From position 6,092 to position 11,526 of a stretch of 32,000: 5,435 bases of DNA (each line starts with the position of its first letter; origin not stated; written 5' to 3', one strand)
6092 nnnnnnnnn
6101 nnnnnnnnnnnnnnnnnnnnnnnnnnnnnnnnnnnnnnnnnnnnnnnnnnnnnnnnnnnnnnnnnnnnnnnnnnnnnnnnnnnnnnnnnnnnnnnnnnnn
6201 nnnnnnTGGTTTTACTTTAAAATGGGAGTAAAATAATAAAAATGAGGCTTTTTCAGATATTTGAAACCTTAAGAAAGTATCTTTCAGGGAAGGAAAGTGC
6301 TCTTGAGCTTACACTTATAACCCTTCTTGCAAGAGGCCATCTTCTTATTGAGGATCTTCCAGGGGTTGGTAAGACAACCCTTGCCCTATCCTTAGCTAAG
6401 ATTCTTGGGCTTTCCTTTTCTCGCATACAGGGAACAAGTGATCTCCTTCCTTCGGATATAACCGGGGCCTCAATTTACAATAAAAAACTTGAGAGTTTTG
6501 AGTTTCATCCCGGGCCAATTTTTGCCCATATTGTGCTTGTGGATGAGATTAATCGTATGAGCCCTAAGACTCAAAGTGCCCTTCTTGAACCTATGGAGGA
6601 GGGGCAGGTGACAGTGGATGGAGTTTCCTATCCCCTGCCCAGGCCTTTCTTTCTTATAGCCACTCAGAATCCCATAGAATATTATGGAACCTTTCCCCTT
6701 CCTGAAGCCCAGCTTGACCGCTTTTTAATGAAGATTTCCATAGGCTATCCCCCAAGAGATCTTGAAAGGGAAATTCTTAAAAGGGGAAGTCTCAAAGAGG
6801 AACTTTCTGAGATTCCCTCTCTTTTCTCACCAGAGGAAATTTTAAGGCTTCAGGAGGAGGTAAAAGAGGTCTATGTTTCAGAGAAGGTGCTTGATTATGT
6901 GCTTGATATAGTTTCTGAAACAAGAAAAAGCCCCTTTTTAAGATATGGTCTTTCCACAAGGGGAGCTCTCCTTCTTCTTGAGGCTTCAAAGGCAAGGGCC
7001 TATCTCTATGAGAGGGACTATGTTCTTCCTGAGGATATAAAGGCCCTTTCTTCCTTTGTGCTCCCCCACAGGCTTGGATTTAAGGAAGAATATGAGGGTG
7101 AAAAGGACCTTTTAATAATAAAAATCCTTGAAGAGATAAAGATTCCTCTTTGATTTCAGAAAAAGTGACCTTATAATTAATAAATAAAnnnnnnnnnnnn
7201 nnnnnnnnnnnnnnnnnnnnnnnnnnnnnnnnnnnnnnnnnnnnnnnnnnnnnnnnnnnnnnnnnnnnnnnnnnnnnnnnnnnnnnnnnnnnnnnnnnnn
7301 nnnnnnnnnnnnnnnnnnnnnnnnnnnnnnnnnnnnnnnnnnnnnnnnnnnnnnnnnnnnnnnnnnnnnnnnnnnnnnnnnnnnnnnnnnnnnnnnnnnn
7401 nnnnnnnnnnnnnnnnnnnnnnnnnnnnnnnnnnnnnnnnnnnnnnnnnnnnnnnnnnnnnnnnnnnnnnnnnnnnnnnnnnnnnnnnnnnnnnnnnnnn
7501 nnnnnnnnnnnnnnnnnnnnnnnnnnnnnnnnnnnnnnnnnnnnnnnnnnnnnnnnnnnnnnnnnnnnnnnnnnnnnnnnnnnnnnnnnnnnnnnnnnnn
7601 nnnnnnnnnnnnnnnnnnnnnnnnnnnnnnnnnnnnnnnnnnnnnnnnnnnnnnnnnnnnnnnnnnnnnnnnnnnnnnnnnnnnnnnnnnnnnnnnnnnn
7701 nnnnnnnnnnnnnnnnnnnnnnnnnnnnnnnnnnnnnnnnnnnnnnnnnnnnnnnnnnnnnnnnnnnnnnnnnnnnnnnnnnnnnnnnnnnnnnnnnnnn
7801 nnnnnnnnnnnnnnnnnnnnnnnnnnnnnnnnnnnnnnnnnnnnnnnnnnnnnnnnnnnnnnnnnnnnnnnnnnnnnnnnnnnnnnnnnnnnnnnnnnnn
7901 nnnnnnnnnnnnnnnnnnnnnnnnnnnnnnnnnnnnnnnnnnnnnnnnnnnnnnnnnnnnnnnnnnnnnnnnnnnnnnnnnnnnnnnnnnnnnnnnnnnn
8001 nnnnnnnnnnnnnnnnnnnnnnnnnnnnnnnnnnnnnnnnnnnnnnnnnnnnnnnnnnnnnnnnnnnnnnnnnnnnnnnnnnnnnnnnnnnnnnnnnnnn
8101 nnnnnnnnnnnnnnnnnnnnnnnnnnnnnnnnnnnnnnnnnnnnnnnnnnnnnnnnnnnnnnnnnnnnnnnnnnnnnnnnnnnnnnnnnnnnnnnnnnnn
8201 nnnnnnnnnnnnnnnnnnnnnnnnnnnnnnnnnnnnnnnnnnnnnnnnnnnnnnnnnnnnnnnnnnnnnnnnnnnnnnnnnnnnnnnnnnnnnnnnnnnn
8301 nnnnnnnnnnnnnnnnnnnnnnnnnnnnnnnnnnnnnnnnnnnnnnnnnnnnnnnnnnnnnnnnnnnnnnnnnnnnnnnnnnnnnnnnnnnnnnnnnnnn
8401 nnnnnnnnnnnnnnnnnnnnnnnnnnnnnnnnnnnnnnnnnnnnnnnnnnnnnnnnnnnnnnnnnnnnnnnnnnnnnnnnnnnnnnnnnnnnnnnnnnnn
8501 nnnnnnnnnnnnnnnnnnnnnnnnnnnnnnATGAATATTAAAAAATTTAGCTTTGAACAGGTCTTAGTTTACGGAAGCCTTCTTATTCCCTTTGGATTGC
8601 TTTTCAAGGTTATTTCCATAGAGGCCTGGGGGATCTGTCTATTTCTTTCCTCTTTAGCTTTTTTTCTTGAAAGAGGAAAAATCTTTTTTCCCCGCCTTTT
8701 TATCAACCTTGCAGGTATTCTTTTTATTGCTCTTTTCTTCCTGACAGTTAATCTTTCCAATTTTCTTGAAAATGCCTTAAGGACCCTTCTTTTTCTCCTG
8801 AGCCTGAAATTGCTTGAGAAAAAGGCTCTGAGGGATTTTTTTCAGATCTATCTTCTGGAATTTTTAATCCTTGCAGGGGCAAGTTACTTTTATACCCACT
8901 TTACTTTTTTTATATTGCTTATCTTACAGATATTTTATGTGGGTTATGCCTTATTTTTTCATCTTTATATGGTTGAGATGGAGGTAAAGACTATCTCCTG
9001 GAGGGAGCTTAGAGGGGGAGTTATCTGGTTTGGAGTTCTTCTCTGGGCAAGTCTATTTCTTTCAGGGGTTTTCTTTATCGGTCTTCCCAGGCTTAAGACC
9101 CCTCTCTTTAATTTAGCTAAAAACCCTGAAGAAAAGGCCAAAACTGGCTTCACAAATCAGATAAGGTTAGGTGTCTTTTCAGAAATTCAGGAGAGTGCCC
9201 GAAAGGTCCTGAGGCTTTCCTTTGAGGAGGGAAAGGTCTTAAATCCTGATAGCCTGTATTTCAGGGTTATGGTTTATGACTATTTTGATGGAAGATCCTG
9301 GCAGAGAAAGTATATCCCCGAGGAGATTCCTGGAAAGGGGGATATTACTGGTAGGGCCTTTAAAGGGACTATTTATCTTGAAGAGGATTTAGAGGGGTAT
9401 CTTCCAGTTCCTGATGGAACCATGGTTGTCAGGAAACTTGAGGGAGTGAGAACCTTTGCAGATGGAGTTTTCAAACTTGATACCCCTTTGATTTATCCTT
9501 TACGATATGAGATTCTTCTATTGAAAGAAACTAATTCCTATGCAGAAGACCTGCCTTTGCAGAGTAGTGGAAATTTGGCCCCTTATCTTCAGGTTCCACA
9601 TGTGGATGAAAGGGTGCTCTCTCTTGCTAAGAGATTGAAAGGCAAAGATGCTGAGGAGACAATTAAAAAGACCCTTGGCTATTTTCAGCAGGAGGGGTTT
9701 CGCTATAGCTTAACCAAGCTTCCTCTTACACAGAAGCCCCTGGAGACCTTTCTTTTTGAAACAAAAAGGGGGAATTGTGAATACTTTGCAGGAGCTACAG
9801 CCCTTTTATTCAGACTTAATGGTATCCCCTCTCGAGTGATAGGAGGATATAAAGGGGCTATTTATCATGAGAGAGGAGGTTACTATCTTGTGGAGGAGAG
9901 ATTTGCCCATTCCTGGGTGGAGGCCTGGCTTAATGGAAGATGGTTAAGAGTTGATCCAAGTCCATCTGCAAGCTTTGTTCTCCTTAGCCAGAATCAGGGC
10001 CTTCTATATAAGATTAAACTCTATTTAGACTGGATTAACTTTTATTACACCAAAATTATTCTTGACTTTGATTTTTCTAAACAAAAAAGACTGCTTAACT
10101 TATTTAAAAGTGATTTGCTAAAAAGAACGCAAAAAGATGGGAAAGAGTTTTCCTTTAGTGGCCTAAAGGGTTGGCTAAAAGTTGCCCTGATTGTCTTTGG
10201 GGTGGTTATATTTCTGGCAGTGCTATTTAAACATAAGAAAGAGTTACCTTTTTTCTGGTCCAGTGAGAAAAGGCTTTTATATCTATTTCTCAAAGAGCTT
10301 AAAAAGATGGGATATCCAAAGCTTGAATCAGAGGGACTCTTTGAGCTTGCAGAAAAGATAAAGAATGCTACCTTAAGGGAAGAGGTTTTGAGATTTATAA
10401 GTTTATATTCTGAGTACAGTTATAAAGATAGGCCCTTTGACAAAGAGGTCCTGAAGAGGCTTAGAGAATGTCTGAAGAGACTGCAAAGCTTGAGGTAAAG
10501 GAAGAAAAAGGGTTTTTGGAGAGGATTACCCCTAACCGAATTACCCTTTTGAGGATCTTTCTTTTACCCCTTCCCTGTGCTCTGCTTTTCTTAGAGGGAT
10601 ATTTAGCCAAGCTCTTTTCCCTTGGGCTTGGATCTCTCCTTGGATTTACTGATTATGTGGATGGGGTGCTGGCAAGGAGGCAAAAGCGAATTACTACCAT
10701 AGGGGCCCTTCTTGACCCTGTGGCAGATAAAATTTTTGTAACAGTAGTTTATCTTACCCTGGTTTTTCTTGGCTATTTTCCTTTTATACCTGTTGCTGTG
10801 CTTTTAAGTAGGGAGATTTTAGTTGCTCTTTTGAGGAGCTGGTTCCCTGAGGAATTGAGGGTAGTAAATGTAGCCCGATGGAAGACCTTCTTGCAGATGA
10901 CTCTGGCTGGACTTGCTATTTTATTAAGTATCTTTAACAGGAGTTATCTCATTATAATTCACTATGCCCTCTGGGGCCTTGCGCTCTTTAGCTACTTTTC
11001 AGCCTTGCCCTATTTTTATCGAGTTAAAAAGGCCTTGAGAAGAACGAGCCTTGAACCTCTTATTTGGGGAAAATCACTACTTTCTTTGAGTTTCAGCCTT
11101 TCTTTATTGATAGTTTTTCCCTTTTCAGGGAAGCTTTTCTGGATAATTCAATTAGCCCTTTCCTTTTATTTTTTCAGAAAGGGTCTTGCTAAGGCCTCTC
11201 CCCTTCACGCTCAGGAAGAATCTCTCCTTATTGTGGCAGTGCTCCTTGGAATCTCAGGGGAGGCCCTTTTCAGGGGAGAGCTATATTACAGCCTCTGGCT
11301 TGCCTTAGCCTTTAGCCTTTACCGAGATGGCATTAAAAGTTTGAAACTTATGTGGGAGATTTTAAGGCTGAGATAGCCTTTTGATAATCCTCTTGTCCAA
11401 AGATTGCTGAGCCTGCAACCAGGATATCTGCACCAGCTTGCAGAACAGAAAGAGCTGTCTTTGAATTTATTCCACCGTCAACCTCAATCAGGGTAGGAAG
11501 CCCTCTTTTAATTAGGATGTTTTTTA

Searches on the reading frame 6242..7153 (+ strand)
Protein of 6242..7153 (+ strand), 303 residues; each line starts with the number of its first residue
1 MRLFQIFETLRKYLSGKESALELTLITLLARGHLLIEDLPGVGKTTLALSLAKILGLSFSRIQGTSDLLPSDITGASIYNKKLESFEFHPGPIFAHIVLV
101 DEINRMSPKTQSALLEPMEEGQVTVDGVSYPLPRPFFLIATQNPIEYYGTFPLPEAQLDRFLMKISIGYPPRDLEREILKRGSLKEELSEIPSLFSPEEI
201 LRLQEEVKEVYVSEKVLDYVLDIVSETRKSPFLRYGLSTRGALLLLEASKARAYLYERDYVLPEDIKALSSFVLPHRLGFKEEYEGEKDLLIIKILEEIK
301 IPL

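Call 9: search_protein_families(library=pfam, proteins=[window:6242-7153:+])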
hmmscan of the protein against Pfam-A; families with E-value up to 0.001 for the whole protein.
window:6242-7153:+ (303 aa): 8 families
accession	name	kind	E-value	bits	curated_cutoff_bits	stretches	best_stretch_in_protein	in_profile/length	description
PF07726.17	AAA_3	-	1.8e-59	199.7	27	1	33-163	1-131/131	ATPase family associated with various cellular activities (AAA)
PF17863.7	AAA_lid_2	-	1.9e-18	66.4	22.7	1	226-287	2-63/74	AAA lid domain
PF07728.20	AAA_5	-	3.7e-14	53.3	22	1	39-161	7-139/139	AAA domain (dynein-related subfamily)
PF00004.35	AAA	-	1.8e-08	35.3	21.2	1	40-167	7-129/131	ATPase family associated with various cellular activities (AAA)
PF05496.18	RuvB_N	-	8.7e-07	29.3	27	1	32-124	34-114/159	Holliday junction DNA helicase RuvB P-loop domain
PF01078.27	Mg_chelatase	-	2.8e-06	27.3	20.3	0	97-145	109-159/207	Magnesium chelatase, subunit ChlI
PF20030.5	bpMoxR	-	1.9e-05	24.3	27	1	2-188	2-187/205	MoxR domain in the MoxR-vWA-beta-propeller ternary systems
PF00493.29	MCM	-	3.3e-05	23.5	23.3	1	32-145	58-174/224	MCM P-loop domain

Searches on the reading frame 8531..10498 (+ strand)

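Call 9: search_protein_families(library=pfam, proteins=[window:8531-10498:+])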
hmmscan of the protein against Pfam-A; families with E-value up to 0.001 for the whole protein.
window:8531-10498:+ (655 aa): 3 families
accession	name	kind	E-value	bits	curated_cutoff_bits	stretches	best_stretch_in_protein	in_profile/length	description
PF11992.13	TgpA_N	-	2.8e-40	138.8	30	1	23-328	12-324/333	TgpA N-terminal domain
PF01841.26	Transglut_core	-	2.6e-18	66.7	23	1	365-476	3-108/108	Transglutaminase-like superfamily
PF13559.11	DUF4129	-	0.00017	22.1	24.8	1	585-648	4-68/69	Domain of unknown function (DUF4129)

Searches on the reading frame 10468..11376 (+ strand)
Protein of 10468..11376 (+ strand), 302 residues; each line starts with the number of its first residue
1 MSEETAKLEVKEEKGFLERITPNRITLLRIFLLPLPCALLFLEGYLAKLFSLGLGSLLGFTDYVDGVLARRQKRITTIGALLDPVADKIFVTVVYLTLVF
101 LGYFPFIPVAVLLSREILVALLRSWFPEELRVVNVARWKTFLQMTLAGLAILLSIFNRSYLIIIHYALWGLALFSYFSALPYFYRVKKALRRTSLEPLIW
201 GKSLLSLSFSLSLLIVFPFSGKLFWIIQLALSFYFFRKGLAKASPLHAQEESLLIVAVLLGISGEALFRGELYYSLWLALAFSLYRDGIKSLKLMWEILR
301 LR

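Call 9: search_protein_families(library=pfam, proteins=[window:10468-11376:+])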
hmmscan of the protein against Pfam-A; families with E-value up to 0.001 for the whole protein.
window:10468-11376:+ (302 aa): 1 family
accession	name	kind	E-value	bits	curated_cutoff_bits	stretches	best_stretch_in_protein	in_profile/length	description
PF01066.26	CDP-OH_P_transf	-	2.9e-25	89.9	22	1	20-164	2-145/152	CDP-alcohol phosphatidyltransferase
